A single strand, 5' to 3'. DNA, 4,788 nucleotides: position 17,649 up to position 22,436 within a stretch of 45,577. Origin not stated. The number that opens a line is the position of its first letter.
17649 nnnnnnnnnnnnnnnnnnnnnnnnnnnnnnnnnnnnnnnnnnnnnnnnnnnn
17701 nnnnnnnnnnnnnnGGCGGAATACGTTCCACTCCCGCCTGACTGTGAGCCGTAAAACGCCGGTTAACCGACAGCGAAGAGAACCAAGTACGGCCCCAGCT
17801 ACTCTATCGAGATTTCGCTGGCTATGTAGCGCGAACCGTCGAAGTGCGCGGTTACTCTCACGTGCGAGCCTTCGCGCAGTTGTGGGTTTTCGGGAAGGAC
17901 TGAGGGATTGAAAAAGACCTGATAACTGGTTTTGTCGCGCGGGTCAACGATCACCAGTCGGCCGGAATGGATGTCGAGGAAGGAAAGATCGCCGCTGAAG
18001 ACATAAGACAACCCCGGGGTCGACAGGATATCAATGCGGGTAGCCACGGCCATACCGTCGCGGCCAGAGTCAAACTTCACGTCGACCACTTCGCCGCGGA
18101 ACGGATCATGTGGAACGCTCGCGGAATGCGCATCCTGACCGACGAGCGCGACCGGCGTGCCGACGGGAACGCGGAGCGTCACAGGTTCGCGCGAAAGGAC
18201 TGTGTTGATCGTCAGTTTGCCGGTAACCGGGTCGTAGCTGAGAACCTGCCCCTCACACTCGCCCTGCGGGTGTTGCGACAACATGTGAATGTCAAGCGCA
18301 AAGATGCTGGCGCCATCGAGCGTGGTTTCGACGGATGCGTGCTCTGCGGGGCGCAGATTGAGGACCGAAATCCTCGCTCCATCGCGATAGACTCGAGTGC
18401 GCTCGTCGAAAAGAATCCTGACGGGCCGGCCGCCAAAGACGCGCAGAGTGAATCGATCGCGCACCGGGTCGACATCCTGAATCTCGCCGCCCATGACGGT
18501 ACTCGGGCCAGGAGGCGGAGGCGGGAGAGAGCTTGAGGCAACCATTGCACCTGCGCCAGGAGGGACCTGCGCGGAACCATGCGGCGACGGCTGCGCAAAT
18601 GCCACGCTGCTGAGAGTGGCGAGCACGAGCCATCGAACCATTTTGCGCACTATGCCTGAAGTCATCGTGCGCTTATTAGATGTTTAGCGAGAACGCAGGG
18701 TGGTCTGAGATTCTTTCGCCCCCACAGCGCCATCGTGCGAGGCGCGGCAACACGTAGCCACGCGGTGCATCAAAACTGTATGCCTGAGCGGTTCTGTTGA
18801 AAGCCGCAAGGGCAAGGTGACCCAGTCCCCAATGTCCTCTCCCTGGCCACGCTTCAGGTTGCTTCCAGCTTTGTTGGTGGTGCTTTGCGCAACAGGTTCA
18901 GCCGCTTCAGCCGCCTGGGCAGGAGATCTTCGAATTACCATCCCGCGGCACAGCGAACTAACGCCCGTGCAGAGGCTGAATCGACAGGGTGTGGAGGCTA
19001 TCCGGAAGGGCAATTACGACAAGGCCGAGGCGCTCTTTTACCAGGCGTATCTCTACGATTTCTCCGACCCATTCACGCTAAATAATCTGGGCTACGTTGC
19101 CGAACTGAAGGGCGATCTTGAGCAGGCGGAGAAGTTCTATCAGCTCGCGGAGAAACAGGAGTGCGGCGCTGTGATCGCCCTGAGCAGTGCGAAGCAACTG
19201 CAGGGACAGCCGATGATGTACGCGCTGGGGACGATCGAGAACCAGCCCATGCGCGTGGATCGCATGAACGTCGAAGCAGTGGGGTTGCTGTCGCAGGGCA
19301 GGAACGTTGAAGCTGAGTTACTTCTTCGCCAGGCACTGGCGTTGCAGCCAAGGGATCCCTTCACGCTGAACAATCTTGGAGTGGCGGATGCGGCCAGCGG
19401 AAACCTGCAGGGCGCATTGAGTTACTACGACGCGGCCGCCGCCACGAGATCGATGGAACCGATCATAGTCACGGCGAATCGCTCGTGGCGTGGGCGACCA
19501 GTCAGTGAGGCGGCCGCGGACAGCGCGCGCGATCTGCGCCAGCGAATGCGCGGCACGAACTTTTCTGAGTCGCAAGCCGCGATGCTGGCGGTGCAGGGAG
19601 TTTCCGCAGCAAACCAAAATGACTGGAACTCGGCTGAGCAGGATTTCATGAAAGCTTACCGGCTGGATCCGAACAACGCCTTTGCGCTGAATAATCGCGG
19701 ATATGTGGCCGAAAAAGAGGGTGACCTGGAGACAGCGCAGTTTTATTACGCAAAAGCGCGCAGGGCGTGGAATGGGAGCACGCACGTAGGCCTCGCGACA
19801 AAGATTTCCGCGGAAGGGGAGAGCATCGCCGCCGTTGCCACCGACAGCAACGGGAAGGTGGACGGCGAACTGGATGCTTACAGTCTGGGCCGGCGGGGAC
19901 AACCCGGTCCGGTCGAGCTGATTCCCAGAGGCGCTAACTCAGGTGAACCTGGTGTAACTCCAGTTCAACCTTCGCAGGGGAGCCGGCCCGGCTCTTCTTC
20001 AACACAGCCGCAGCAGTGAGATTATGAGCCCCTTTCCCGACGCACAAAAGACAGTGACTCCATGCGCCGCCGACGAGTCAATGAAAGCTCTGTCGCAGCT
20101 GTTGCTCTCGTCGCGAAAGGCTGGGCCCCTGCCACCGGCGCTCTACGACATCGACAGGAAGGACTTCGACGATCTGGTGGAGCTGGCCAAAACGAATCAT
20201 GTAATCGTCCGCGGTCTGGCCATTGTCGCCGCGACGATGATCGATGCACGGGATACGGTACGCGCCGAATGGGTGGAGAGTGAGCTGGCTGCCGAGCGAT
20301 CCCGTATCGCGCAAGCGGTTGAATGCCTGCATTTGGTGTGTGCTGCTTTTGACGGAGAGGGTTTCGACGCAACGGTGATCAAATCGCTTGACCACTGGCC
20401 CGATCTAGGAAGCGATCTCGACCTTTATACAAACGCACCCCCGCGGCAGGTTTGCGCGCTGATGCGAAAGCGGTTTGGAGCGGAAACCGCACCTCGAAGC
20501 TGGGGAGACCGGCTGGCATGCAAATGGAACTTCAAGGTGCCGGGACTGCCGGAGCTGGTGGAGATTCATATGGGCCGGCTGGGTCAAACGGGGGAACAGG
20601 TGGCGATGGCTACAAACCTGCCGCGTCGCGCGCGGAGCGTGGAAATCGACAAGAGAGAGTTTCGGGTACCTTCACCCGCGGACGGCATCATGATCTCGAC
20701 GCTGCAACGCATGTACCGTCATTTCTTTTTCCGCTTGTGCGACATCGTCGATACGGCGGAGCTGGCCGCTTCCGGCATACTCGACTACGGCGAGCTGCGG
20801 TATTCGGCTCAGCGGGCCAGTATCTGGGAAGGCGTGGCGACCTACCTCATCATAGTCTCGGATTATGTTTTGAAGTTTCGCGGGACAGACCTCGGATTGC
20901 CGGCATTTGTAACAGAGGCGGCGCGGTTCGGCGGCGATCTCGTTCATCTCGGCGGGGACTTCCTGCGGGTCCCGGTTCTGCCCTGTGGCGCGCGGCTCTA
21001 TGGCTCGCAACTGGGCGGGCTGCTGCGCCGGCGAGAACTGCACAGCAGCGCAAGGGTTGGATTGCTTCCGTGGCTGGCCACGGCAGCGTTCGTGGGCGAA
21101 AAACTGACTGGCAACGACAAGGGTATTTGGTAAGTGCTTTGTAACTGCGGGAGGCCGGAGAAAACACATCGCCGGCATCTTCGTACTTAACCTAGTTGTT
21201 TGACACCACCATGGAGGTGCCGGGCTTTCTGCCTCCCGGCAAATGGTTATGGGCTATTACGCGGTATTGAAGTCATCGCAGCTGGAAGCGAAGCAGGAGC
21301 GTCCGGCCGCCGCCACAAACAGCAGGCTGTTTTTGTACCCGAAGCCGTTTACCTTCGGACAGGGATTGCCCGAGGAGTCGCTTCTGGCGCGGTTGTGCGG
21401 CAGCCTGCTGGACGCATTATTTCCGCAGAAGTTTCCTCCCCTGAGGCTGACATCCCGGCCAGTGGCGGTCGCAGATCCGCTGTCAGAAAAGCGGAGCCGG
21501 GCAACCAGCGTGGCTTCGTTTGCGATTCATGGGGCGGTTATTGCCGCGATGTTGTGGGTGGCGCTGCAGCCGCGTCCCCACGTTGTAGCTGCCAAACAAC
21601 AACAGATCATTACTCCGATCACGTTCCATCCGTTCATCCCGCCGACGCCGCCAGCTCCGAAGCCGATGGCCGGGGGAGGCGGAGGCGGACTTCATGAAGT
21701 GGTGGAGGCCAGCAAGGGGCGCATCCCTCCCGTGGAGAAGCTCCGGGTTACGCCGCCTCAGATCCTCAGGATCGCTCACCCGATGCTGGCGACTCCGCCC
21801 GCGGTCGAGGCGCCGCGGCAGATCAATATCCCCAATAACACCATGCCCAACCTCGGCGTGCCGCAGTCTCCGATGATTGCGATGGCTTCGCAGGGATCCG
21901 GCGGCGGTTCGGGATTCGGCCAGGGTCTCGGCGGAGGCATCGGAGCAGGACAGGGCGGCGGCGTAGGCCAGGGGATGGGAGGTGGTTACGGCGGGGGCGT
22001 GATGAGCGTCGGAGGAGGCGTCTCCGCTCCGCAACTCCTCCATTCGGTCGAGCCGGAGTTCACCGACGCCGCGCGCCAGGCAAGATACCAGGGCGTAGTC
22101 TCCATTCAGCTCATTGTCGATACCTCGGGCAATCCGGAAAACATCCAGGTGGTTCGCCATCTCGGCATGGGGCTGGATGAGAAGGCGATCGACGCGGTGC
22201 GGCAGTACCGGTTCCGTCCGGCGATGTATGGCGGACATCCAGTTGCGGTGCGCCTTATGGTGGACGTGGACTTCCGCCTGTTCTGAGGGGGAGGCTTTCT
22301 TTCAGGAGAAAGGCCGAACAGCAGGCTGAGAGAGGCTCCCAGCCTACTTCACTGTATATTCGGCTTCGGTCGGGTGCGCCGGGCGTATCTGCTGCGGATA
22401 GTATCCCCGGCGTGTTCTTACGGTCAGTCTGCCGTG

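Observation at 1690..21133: Non-canonical glycan assembly/export gene set around a PelB/BcsC-like TPR-porin, with no recognisable synthase, Wza or Wzc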

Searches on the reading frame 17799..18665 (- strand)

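Call 4: search_protein_families(library=pfam, proteins=[window:17799-18665:-], max_evalue=0.01)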
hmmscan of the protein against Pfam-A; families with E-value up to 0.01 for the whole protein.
window:17799-18665:- (288 aa): 1 family
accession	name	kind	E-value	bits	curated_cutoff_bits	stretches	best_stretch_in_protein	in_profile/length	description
PF18914.6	DUF5666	-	3e-05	24.7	27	0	60-126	2-59/60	Domain of unknown function (DUF5666)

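Call 33: search_protein_families(library=ncbifam, proteins=[window:17799-18665:-], max_evalue=0.01)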
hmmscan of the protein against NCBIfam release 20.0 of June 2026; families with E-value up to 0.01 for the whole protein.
window:17799-18665:- (288 aa): 0 families

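Call 58: search_protein_families(library=pfam, proteins=[window:17799-18665:-], max_evalue=1)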
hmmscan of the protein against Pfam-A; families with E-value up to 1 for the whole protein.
window:17799-18665:- (288 aa): 2 families
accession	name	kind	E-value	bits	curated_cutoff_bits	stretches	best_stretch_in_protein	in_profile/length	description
PF18914.6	DUF5666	-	3e-05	24.7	27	0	60-126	2-59/60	Domain of unknown function (DUF5666)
PF11283.13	DUF3084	-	0.22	11.9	25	1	97-130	29-62/77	Protein of unknown function (DUF3084)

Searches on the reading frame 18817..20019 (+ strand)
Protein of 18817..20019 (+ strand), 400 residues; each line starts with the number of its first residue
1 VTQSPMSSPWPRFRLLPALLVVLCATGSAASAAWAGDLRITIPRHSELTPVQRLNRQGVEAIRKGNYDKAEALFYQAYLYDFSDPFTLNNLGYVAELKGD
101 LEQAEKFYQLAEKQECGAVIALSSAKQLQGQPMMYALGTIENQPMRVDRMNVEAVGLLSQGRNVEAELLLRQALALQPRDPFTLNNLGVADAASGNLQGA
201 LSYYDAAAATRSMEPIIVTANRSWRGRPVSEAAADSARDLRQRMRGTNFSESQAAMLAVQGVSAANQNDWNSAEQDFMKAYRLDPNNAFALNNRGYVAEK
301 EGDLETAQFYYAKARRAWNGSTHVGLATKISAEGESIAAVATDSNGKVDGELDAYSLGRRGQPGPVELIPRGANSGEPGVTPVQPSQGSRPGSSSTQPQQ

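Call 4: search_protein_families(library=pfam, proteins=[window:18817-20019:+], max_evalue=0.01)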
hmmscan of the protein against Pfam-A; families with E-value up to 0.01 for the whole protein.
window:18817-20019:+ (400 aa): 13 families
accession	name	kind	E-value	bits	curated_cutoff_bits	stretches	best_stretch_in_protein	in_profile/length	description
PF07719.23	TPR_2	-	2e-20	71.6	27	1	260-287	7-34/34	Tetratricopeptide repeat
PF00515.34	TPR_1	-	4.9e-17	61.4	27.8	1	87-111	3-27/34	Tetratricopeptide repeat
PF13432.12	TPR_16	-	8.2e-14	52.2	32.7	3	57-112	3-58/65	Tetratricopeptide repeat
PF13431.12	TPR_17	-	4.8e-13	48.7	24.4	1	277-308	2-33/34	Tetratricopeptide repeat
PF13424.12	TPR_12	-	5.5e-11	42.9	30.1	0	289-328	4-46/77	Tetratricopeptide repeat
PF13181.12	TPR_8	-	4.4e-10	39.4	25.7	0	88-111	4-27/34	Tetratricopeptide repeat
PF13374.12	TPR_10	-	9.6e-07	29.1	27.5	0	183-211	4-32/42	Tetratricopeptide repeat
PF13428.12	TPR_14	-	1.7e-06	28.6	23.5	0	157-188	11-42/44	Tetratricopeptide repeat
PF14559.12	TPR_19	-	2.4e-06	28.2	25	1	157-209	1-53/68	Tetratricopeptide repeat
PF04733.20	Coatomer_E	-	6.7e-06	26.2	21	0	147-195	201-249/290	Coatomer epsilon subunit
PF13414.12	TPR_11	-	9.1e-06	25.7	26.8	0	267-300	7-40/42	TPR repeat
PF13371.12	TPR_9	-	8.3e-05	23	35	0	162-210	10-58/73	Tetratricopeptide repeat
PF13176.12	TPR_7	-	0.00019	21.7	27.9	0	87-110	1-24/36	Tetratricopeptide repeat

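Call 33: search_protein_families(library=ncbifam, proteins=[window:18817-20019:+], max_evalue=0.01)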
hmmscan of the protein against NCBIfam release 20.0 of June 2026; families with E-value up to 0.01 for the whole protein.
window:18817-20019:+ (400 aa): 10 families
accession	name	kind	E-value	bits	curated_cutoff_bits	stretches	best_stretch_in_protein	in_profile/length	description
TIGR02521.1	type_IV_pilW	equivalog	3.3e-11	43.2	154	1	249-316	25-93/234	type IV pilus biogenesis/stability protein PilW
NF008520.0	PRK11447.1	equivalog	1.9e-10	39.2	858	2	55-122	355-422/1157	cellulose synthase complex outer membrane protein BcsC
TIGR02917.1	PEP_TPR_lipo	equivalog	7.4e-10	37.3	312.2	2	55-208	367-526/899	XrtA/PEP-CTERM system TPR-repeat protein PrsT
NF033920.0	C39_PA2778_fam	equivalog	1.8e-08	34.1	150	1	247-316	184-252/255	PA2778 family cysteine peptidase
NF040959.1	MamA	equivalog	1.1e-07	31.5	200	1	157-314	47-199/204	magnetosome protein MamA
NF033758.1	gliding_GltE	equivalog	3.4e-06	26.3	225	1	255-314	53-112/411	adventurous gliding motility TPR repeat lipoprotein GltE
TIGR02552.1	LcrH_SycD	equivalog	5.9e-06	26.1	104.8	1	54-112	21-79/136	SycD/LcrH family type III secretion system chaperone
NF002725.1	PRK02603.1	equivalog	0.00012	22.1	143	0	253-314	34-98/173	photosystem I assembly protein Ycf3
NF047371.1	FlcA_CTERM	equivalog_domain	0.0006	18.4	300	0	266-319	485-538/646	periplasmic flagellar collar protein FlcA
NF008757.0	PRK11788.1-5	equivalog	0.006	15.8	363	0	231-315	158-241/388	lipopolysaccharide assembly protein LapB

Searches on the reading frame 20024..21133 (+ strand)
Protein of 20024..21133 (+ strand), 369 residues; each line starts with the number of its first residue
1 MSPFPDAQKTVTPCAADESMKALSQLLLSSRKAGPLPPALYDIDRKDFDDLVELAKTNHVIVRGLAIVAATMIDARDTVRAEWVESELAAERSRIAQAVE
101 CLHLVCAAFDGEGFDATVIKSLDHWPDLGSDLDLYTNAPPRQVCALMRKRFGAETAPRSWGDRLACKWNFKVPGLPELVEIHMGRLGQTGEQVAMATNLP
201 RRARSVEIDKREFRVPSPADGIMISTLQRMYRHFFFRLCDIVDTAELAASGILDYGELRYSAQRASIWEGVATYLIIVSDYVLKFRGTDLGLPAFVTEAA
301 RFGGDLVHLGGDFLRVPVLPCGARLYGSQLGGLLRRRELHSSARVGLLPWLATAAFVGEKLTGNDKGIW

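Call 4: search_protein_families(library=pfam, proteins=[window:20024-21133:+], max_evalue=0.01)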
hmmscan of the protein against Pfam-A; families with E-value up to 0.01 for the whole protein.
window:20024-21133:+ (369 aa): 1 family
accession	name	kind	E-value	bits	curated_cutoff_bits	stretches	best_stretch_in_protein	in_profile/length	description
PF14907.12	NTP_transf_5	-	1.7e-06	28.2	31.2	1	46-272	3-238/249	Uncharacterised nucleotidyltransferase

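Call 33: search_protein_families(library=ncbifam, proteins=[window:20024-21133:+], max_evalue=0.01)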
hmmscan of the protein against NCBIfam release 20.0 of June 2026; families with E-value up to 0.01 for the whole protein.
window:20024-21133:+ (369 aa): 0 families

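Call 58: search_protein_families(library=pfam, proteins=[window:20024-21133:+], max_evalue=1)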
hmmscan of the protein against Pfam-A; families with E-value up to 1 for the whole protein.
window:20024-21133:+ (369 aa): 2 families
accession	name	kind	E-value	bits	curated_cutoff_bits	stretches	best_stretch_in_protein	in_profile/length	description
PF14907.12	NTP_transf_5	-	1.7e-06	28.2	31.2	1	46-272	3-238/249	Uncharacterised nucleotidyltransferase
PF14420.11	Clr5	-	0.078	13.6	22.3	1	133-171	14-53/54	Clr5 domain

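Call 77: search_solved_structures(query=window:20024-21133:+, max_evalue=5)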
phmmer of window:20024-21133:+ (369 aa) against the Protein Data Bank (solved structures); distinct sequences matched with E-value up to 5: 0.

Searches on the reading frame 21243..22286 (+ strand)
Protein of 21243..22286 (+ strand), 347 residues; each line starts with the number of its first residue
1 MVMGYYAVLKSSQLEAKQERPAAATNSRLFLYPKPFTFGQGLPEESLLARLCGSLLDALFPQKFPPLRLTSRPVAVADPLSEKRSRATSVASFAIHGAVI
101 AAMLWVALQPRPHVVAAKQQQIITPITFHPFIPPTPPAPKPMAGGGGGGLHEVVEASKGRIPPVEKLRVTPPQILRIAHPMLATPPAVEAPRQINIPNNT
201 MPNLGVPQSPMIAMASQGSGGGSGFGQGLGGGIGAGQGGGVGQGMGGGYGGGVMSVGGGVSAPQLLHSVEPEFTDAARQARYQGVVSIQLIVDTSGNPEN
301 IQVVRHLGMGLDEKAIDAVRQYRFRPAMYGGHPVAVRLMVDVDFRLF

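Call 4: search_protein_families(library=pfam, proteins=[window:21243-22286:+], max_evalue=0.01)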
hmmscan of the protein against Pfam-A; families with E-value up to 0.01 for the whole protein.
window:21243-22286:+ (347 aa): 1 family
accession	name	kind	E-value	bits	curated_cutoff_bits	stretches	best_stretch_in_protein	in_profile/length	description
PF03544.19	TonB_C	-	4.9e-18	65.8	24.6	1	270-346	2-79/79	Gram-negative bacterial TonB protein C-terminal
